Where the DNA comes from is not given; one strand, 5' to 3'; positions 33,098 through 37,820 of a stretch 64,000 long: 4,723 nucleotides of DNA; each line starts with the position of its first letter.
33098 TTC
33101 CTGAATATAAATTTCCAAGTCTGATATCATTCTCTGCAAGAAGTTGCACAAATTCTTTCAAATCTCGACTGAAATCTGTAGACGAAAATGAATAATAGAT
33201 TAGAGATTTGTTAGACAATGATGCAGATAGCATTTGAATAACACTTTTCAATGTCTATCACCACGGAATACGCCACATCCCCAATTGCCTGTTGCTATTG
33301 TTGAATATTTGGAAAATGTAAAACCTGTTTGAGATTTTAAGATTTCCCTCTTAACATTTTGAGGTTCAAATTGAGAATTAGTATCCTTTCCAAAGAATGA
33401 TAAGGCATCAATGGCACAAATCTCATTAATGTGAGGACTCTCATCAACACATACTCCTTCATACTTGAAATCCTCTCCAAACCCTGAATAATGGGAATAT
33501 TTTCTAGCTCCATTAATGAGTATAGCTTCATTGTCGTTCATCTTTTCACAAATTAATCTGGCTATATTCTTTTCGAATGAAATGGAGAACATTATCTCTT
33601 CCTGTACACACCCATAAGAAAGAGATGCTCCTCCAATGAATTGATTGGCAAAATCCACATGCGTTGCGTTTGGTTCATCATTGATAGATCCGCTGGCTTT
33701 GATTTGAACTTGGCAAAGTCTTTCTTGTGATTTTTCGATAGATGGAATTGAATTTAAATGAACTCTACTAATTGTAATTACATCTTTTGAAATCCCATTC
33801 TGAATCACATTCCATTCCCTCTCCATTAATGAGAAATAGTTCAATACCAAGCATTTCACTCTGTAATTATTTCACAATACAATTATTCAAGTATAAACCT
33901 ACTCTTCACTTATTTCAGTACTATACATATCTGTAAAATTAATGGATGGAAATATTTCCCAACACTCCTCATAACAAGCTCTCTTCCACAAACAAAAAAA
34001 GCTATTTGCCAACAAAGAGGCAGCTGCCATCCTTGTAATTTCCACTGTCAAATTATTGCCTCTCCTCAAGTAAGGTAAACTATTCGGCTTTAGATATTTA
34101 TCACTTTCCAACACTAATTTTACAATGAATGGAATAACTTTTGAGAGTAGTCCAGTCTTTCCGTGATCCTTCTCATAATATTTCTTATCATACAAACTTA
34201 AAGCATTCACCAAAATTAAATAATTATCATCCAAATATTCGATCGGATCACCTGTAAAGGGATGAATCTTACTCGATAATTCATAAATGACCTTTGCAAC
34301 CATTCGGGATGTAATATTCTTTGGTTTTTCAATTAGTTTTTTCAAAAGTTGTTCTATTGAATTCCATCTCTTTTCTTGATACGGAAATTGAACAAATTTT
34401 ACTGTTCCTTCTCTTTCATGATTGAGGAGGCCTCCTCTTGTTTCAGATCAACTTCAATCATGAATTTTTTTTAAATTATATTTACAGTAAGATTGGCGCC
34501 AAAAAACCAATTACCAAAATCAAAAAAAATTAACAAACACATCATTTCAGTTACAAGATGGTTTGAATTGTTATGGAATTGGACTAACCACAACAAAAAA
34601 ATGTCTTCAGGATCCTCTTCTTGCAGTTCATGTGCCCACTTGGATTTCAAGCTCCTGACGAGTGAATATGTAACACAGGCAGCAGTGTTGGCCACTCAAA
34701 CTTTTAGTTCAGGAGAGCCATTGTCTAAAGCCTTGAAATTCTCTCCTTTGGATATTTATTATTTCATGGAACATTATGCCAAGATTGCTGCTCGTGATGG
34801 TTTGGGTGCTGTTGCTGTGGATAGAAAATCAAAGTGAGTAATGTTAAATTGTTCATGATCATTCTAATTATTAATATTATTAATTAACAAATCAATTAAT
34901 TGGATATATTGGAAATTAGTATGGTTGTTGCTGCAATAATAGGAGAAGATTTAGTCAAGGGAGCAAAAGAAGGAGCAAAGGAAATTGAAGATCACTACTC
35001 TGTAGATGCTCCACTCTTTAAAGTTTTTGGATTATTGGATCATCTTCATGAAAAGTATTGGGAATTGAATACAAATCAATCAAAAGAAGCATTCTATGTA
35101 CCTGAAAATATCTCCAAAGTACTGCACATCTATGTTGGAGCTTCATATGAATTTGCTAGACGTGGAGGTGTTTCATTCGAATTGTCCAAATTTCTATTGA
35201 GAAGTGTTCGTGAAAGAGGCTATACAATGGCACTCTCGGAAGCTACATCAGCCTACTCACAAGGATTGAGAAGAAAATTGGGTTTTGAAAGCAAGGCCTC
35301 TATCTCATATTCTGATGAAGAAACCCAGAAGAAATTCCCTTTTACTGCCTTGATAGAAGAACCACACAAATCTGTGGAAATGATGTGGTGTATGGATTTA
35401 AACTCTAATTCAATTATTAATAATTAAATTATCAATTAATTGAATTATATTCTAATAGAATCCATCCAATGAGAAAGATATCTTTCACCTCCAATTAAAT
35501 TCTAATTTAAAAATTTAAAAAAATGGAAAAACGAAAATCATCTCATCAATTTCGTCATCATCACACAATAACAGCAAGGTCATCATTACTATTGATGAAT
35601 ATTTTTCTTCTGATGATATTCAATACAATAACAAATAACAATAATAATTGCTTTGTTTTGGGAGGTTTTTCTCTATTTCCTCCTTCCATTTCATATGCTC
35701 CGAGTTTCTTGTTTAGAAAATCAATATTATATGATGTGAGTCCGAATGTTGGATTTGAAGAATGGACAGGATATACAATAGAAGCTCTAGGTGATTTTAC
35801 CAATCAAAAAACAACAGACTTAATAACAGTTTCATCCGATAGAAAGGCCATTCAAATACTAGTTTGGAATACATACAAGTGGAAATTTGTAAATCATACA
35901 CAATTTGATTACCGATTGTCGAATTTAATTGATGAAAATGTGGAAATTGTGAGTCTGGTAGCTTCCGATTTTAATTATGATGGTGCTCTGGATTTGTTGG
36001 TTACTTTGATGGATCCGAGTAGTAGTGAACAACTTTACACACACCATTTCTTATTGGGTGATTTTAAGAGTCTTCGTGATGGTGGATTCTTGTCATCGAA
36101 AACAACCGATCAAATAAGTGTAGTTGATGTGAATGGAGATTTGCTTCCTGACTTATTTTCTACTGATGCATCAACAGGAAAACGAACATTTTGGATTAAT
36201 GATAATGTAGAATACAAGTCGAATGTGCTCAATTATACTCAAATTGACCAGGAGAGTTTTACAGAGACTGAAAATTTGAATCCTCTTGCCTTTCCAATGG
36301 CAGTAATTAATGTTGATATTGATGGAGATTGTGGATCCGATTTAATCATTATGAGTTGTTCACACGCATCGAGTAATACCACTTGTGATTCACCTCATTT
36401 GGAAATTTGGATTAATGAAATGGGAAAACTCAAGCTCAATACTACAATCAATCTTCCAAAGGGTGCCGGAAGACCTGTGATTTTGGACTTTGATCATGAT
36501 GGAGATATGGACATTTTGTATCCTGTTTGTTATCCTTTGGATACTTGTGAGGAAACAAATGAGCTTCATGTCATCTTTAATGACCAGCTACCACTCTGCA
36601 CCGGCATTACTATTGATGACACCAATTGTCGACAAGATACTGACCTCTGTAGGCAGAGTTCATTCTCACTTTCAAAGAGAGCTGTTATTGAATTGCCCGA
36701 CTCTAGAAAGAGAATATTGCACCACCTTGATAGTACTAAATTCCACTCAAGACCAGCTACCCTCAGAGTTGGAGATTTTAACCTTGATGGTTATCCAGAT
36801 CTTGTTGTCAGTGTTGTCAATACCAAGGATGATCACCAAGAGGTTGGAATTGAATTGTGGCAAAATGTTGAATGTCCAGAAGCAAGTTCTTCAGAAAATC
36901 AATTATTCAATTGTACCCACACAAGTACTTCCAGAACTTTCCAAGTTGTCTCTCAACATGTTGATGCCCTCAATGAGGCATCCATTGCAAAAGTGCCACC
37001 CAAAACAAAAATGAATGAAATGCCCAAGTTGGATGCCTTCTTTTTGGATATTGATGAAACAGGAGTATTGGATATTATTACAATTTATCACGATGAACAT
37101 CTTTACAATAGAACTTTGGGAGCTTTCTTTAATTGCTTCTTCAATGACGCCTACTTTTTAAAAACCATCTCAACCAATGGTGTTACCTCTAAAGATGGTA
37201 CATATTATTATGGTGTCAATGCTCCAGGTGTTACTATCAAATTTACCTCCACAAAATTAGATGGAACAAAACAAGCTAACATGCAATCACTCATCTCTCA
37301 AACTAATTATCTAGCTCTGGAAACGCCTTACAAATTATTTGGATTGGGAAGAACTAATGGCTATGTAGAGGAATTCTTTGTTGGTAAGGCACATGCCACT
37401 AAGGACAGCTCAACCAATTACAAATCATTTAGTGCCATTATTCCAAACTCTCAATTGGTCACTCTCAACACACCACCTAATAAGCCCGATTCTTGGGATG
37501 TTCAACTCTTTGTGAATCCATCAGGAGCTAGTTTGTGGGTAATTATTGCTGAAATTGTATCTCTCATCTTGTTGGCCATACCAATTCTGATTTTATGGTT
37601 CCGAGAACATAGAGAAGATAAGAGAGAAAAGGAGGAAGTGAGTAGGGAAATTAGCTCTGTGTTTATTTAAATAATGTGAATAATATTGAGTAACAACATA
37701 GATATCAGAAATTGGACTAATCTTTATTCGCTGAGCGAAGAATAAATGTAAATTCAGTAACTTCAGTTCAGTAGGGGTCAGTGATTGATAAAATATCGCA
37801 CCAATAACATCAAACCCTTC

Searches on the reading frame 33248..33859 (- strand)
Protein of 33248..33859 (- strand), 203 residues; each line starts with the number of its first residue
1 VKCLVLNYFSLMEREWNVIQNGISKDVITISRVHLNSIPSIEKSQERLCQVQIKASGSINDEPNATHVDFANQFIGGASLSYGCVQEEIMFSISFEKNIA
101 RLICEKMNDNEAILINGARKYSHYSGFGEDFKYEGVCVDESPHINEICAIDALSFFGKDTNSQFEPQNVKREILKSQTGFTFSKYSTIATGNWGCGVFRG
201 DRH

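Call 73: search_protein_families(library=pfam, proteins=[window:33248-33859:-], max_evalue=0.0001)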
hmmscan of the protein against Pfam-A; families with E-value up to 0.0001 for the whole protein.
window:33248-33859:- (203 aa): 1 family
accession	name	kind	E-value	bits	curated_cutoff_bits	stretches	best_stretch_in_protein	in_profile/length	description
PF05028.20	PARG_cat_C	-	4e-53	180.5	26.3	1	39-203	2-178/207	Poly (ADP-ribose) glycohydrolase (PARG), Macro domain fold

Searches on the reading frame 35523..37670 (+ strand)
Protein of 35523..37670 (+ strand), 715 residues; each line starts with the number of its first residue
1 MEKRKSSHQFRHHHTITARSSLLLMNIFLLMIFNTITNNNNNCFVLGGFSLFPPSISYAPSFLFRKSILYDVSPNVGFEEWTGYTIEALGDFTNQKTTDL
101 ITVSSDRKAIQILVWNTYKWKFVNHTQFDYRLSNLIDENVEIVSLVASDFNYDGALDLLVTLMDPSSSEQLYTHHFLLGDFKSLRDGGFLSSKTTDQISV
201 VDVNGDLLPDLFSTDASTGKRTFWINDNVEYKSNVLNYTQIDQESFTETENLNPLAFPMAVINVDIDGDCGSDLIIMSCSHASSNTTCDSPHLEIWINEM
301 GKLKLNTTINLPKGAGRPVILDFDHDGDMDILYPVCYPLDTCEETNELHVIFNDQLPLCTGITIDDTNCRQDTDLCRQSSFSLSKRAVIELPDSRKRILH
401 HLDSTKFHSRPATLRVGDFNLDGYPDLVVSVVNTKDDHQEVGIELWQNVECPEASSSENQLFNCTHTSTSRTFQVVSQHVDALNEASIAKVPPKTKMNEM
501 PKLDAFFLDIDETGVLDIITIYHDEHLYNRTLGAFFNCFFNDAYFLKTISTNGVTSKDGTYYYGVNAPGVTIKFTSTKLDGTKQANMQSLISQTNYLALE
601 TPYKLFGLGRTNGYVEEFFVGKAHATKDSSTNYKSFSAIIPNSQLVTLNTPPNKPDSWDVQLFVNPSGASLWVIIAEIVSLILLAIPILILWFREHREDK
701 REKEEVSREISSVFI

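Call 72: search_protein_families(library=pfam, proteins=[window:35523-37670:+], max_evalue=0.0001)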
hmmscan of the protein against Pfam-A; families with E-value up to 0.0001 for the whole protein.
window:35523-37670:+ (715 aa): 3 families
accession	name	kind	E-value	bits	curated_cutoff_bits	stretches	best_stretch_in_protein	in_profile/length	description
PF23122.1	C2_ITFG1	-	1.4e-30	105.8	27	1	563-663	2-100/100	ITFG1, C2 domain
PF13517.12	FG-GAP_3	-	7.5e-19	68.5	26.9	1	265-332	1-60/61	FG-GAP-like repeat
PF01839.29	FG-GAP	-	2.5e-06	27.7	22.1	0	413-430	4-21/37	FG-GAP repeat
